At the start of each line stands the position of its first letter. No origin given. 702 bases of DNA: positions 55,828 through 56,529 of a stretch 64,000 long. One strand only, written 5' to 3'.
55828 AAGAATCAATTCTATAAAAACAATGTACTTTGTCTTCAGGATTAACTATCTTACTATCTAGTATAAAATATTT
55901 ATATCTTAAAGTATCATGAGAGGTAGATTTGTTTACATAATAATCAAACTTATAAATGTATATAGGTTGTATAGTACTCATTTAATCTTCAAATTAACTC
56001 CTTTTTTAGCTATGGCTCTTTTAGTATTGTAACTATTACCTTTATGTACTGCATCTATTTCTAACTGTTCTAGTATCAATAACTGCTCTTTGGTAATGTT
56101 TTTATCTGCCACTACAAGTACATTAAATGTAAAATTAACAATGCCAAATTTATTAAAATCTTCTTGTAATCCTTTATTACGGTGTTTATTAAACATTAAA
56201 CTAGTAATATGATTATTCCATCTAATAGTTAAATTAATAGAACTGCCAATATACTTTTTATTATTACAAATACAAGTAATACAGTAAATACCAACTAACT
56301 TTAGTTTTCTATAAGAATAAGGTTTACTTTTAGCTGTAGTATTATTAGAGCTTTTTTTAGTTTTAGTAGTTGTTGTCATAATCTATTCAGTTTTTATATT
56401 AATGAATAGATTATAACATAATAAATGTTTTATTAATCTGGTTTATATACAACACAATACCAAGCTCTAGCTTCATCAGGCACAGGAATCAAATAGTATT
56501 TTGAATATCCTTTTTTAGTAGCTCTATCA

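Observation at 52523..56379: Nine tandem, translationally chained paralogous genes with conserved termini and hypervariable cores, capped by a GIY-YIG endonuclease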

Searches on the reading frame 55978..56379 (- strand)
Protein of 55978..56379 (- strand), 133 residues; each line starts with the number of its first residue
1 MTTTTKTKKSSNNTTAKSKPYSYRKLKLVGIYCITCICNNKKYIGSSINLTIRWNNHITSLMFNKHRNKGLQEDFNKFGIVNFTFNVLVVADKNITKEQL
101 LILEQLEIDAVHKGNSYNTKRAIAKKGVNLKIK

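Call 5: search_protein_families(library=pfam, proteins=[window:55978-56379:-], max_evalue=1)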
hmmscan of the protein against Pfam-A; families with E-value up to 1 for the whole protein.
window:55978-56379:- (133 aa): 4 families
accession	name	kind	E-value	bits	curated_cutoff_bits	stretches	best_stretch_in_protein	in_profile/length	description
PF01541.30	GIY-YIG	-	3.2e-09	37.4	22.6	1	30-118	3-78/78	GIY-YIG catalytic domain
PF11490.13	DNA_pol3_a_NII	-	0.0017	18.7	26.3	1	40-105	23-88/117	DNA polymerase III polC-type N-terminus II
PF19835.5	SegE_GIY-YIG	-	0.005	17.5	25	1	31-52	20-41/123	Putative endonuclease segE, GIY-YIG domain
PF23638.1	DUF7145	-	0.0085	16.5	28.2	1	26-69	28-67/111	Domain of unknown function (DUF7145)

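Call 6: search_protein_families(library=phrogs, proteins=[window:55978-56379:-], max_evalue=1)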
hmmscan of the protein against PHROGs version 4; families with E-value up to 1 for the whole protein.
window:55978-56379:- (133 aa): 7 families
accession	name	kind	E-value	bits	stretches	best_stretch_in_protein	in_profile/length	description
phrog_314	-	DNA, RNA and nucleotide metabolism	1.7e-16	61.3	1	21-120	171-263/574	homing endonuclease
phrog_7168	-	DNA, RNA and nucleotide metabolism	1.2e-14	55.4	1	30-113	3-81/284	homing endonuclease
phrog_5123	-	DNA, RNA and nucleotide metabolism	9.2e-12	46.1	1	29-99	2-71/152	homing endonuclease with GIY-YIG motif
phrog_19446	-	DNA, RNA and nucleotide metabolism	7.7e-08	33.2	1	30-120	3-92/254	homing endonuclease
phrog_26160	-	unknown function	6.1e-05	23.3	1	29-103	183-260/278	-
phrog_13862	-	DNA, RNA and nucleotide metabolism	0.00037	21.5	1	7-85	5-80/112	endonuclease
phrog_447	-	other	0.00099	20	1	31-92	29-97/148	NAD synthetase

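Call 47: search_solved_structures(query=window:55978-56379:-, max_evalue=1, show_alignments=2)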
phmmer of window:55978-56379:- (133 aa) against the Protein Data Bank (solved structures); distinct sequences matched with E-value up to 1: 2.
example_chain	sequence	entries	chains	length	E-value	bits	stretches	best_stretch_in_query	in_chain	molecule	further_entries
1mk0_A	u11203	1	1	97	4.1e-06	30.2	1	30-105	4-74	Intron-associated endonuclease 1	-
1ln0_A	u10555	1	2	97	2.2e-05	27.8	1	30-108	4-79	intron-associated endonuclease 1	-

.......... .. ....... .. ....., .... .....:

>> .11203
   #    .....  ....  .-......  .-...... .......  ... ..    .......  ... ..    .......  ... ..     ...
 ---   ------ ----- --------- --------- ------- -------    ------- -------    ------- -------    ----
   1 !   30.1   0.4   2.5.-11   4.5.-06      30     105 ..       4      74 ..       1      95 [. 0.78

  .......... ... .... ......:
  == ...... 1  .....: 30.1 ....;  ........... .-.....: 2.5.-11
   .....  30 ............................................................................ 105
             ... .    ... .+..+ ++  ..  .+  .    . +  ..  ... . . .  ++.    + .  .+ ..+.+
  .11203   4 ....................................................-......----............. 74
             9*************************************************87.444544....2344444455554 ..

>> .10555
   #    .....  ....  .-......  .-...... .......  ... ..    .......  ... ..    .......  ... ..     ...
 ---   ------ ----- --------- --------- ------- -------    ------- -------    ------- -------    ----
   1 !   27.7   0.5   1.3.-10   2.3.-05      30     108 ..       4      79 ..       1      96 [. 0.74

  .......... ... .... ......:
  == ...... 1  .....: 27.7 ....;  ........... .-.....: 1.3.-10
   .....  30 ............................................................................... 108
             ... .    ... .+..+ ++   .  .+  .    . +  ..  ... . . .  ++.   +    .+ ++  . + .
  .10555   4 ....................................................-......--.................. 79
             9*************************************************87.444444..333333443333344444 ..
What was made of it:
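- On GIY-YIG nuclease superfamily (PF01541): The alignment to I-TevI 1mk0 covers GIY, YIG, RW and E (call 47).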

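Call 55: find_homologous_proteins(query=window:55978-56379:-, max_evalue=0.00001)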
Query window:55978-56379:- (133 aa): 30 proteins with E <= 0.00001 among 44 candidates.
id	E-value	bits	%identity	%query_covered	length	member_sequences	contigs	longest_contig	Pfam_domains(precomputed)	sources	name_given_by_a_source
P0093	8.1e-74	263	92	100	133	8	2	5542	PF01541.31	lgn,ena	-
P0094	2.4e-68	246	86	100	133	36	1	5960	PF01541.31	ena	-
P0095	2.4e-58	213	87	83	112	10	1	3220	PF01541.31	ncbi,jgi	jgi:group I intron endonuclease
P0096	1.6e-54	201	83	83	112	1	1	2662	PF01541.31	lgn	-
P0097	1.6e-52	195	81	83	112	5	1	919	PF01541.31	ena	-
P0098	1.9e-44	169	77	83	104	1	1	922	PF01541.31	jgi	jgi:group I intron endonuclease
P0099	1.2e-42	163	72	77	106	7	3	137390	PF01541.31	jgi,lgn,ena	jgi:group I intron endonuclease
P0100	2.3e-42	162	71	77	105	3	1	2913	PF01541.31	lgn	-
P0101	3.9e-42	161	72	77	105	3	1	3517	PF01541.31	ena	-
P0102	3.0e-41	158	71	77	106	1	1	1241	PF01541.31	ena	-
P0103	4.1e-39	151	67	81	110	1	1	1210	PF01541.31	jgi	jgi:group I intron endonuclease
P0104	5.8e-39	151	67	77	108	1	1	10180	PF01541.31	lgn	-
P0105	1.0e-38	150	63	81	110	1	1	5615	PF01541.31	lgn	-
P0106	1.6e-12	66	43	69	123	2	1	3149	PF01541.31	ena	-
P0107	1.3e-11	63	47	70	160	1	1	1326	PF01541.31,PF19835.7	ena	-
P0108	3.9e-11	61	51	59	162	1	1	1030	PF01541.31,PF19835.7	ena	-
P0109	5.2e-11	61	49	59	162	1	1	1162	PF01541.31,PF19835.7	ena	-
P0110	5.4e-11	61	41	74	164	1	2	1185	PF01541.31,PF19835.7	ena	-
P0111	6.3e-11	60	49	59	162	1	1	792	PF01541.31,PF19835.7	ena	-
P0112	7.3e-11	60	51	59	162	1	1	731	PF01541.31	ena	-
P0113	9.4e-11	60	46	68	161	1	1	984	PF01541.31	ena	-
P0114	9.4e-11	60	45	75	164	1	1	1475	PF01541.31,PF19835.7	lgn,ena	-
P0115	2.2e-10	59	49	59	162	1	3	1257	PF01541.31,PF19835.7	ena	-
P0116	2.5e-9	55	54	44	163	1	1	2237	PF01541.31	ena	-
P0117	3.0e-9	55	54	44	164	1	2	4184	PF01541.31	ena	-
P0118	8.9e-9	53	37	74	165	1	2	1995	PF01541.31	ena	-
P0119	9.0e-9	53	46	59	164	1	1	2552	PF01541.31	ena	-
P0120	9.1e-9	53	46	59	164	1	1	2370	PF01541.31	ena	-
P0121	5.7e-8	51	45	59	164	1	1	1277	PF01541.31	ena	-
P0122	7.4e-8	50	45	59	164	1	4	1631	PF01541.31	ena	-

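Call 56: find_encoding_contigs(protein=P0099, flank=8000, max_places=2)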
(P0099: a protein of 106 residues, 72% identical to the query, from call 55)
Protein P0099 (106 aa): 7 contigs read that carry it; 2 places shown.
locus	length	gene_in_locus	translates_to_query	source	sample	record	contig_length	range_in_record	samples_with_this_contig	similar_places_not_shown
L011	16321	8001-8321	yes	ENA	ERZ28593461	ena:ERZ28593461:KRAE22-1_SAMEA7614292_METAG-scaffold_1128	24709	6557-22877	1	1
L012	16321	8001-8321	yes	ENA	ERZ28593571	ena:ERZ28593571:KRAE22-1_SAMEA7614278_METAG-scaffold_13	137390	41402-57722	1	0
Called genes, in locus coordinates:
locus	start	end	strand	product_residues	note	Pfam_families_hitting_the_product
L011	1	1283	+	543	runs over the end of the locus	-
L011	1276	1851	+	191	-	PF26926:Phage_T4_rIIB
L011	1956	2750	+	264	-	PF14528:LAGLIDADG_3 (faint)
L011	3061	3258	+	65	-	-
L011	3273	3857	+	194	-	PF01195:Pept_tRNA_hydro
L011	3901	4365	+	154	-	-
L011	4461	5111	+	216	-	PF04446:Thg1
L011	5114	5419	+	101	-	-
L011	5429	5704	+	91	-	-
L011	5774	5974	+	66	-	-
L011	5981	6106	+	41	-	-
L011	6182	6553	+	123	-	PF11750:DUF3307 (weak)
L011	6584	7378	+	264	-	PF01145:Band_7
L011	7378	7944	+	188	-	-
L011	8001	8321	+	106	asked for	PF01541:GIY-YIG (weak)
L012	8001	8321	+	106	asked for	PF01541:GIY-YIG (weak)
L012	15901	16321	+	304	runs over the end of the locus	PF01541:GIY-YIG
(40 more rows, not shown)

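Call 57: find_encoding_contigs(protein=P0104, flank=8000, max_places=2)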
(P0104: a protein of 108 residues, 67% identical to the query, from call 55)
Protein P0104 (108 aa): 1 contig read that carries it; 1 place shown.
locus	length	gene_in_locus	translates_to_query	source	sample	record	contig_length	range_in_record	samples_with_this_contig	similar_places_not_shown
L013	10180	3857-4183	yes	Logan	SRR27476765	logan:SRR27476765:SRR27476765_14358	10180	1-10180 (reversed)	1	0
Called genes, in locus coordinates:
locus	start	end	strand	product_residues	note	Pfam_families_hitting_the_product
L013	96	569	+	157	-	-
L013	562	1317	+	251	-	PF04446:Thg1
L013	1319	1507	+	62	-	-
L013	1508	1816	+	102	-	-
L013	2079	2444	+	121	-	-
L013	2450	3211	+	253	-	PF01145:Band_7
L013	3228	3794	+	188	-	-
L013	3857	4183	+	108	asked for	PF01541:GIY-YIG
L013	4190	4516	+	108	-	-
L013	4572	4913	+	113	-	-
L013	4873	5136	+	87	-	-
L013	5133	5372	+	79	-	-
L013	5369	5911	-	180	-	-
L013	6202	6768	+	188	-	-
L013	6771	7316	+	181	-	-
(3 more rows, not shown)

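Call 58: find_encoding_contigs(protein=P0105, flank=8000, max_places=2)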
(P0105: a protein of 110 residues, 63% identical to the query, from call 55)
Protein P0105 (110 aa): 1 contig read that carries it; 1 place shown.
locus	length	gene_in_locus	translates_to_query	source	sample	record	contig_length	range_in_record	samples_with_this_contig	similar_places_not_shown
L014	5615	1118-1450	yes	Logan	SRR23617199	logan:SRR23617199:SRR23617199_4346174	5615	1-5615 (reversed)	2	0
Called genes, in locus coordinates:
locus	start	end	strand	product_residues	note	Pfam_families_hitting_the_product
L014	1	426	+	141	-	?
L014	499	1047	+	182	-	-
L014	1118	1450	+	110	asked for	PF01541:GIY-YIG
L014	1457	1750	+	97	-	-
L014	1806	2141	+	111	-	-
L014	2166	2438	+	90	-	-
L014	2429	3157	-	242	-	-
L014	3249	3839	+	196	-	-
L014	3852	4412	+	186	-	-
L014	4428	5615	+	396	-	?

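Call 90: search_protein_families(library=padloc, proteins=[window:55978-56379:-], max_evalue=0.01)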
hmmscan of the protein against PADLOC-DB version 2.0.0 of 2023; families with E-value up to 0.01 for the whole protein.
window:55978-56379:- (133 aa): 4 families
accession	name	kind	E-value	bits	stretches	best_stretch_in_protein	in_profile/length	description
PDLC03701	HEase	-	2.1e-11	42.2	1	30-122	4-95/271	homing endonuclease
PDLC03973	UzuA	-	1.3e-07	29.4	1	28-105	183-262/278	-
PDLC03677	HEase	-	4.3e-05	21.1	1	23-107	43-122/359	homing endonuclease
PDLC03693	HEase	-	0.00042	17.7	1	17-109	97-185/313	homing endonuclease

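Call 91: search_protein_families(library=ncbifam, proteins=[window:55978-56379:-], max_evalue=0.01)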
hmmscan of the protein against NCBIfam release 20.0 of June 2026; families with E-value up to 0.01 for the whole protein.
window:55978-56379:- (133 aa): 1 family
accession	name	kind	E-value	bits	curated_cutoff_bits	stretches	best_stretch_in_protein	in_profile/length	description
TIGR01453.1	grpIintron_endo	subfamily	2.6e-18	66.9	56.05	1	30-121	3-89/215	group I intron endonuclease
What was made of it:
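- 55978..56379 (-): GIY-YIG nuclease, 133 aa: an I-TevI-type catalytic domain only, with a basic N-terminal extension and no DNA-binding domain. PF01541 at 37.4 bits, PHROG 314 at E 2e-16, and TIGR01453 at 66.9 bits matching model positions 3-89 of 215 (calls 5, 6, 91).
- On Homing endonuclease (I-TevI / Seg type): It matches model positions 3-89 of 215 only, and no other Pfam family reaches its cut-off on it (calls 5, 55, 91).
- Closest known: I-TevI and the TIGR01453 group I intron GIY-YIG endonucleases. Same: The catalytic domain matches above the curated cut-offs, with aligned GIY, YIG, Arg and Glu positions (calls 47, 91).
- Checked: The GIY-YIG call is confirmed: Pfam PF01541 37.4 bits against a cut-off of 22.6, TIGR01453 66.9 against 56.05, and I-TevI 1mk0 at E 4e-6 (calls 5, 91, 47).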

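Call 96: search_dna_similar(query=window:55978-56379:-, collection=phages, mode=protein, max_evalue=0.001, max_rows=25)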
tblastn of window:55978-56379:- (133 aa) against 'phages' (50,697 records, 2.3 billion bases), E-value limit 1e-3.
Records with a match: 186; places in all: 203; records where one place covers at least 80% of the query: 1.
Best place of each record, by identity: <60% 186.
By first word of the organism name: Bacillus 29; Flavobacterium 29; Streptococcus 19; Klebsiella 18; Xanthomonas 16; uncultured 13; Acinetobacter 12; Escherichia 9; Staphylococcus 7; Enterococcus 6; and 11 more.
By host as written in the record: - 19; Streptococcus thermophilus 18; Flavobacterium psychrophilum 950106-1/1 12; Xanthomonas arboricola pv. pruni strain Xcp1 6; Bacteroides intestinalis DSM 108646 4; Bacillus subtilis BEST7003 4; Acinetobacter baumannii 4; Flavobacterium psychrophilum 020612-2/1 3; and 78 more.
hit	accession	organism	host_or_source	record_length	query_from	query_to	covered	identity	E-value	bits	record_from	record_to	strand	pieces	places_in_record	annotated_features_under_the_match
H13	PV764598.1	Xanthomonas phage PhiXhv-5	Xanthomonas hortorum pv. vitians ...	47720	25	133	82%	35.8%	1e-6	52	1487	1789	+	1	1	endonuclease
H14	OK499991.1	Bacillus phage vB_BanS_Sophrita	Bacillus anthracis Sterne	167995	28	127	75%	38.6%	6e-10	61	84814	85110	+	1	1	GIY-YIG endonuclease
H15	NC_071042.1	Bacillus phage vB_BanS_Sophrita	Bacillus anthracis Sterne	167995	28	127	75%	38.6%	6e-10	61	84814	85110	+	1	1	homing endonuclease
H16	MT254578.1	Bacillus phage Izhevsk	Bacillus cereus VKM B-370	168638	30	127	74%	39.4%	2e-9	60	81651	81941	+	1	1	GIY-YIG endonuclease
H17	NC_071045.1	Bacillus phage Izhevsk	Bacillus cereus VKM B-370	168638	30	127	74%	39.4%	2e-9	60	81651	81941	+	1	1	homing endonuclease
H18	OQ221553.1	Bacteroides phage PhiCrAssBcn18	Bacteroides intestinalis DSM 108646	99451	24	95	54%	48.6%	4e-10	61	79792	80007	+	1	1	GIY-YIG nuclease family protein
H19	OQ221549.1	Bacteroides phage PhiCrAssBcn14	Bacteroides intestinalis DSM 108646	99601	24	95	54%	48.6%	4e-10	61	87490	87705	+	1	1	GIY-YIG nuclease family protein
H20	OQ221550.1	Bacteroides phage PhiCrAssBcn15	Bacteroides intestinalis DSM 108646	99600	24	95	54%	48.6%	4e-10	61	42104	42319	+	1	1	GIY-YIG nuclease family protein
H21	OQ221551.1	Bacteroides phage PhiCrAssBcn16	Bacteroides intestinalis DSM 108646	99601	24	95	54%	48.6%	4e-10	61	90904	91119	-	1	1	GIY-YIG nuclease family protein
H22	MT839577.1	Bacteriophage sp.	human fecal samples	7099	27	128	77%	33.7%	4e-5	47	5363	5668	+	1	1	record has no annotation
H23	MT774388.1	uncultured phage cr112_1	human feces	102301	24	95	54%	47.2%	3e-9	59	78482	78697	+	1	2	hypothetical protein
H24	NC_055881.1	uncultured phage cr112_1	human feces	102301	24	95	54%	47.2%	3e-9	59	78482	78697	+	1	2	homing endonuclease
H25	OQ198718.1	Kolpuevirus sp. 'frurule'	Bacteroides cellulosilyticus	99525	26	92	50%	49.3%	3e-10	62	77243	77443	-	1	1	GIY endonuclease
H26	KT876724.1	Flavobacterium phage FpV4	Flavobacterium psychrophilum 950106-1/1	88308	24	88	49%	50.8%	1e-11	66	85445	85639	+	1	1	group I intron endonuclease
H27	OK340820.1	Flavobacterium phage FpV4-1.1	Flavobacterium psychrophilum 020612-2/1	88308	24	88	49%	50.8%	1e-11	66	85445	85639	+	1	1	record has no annotation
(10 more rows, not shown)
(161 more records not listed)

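Call 103: find_encoding_contigs(protein=P0106, flank=4000, max_places=2)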
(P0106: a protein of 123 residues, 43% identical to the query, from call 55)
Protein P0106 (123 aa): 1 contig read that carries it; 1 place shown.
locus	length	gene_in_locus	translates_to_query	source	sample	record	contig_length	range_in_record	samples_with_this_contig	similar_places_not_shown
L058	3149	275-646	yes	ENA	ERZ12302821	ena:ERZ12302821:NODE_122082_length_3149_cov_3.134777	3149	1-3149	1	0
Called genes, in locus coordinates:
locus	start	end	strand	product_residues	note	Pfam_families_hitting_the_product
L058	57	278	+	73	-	PF01381:HTH_3, PF12844:HTH_19, PF13443:HTH_26, PF13560:HTH_31 (weak)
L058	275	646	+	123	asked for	PF01541:GIY-YIG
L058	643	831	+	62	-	-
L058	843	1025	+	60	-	-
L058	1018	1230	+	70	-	-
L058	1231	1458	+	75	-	-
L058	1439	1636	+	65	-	-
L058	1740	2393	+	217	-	-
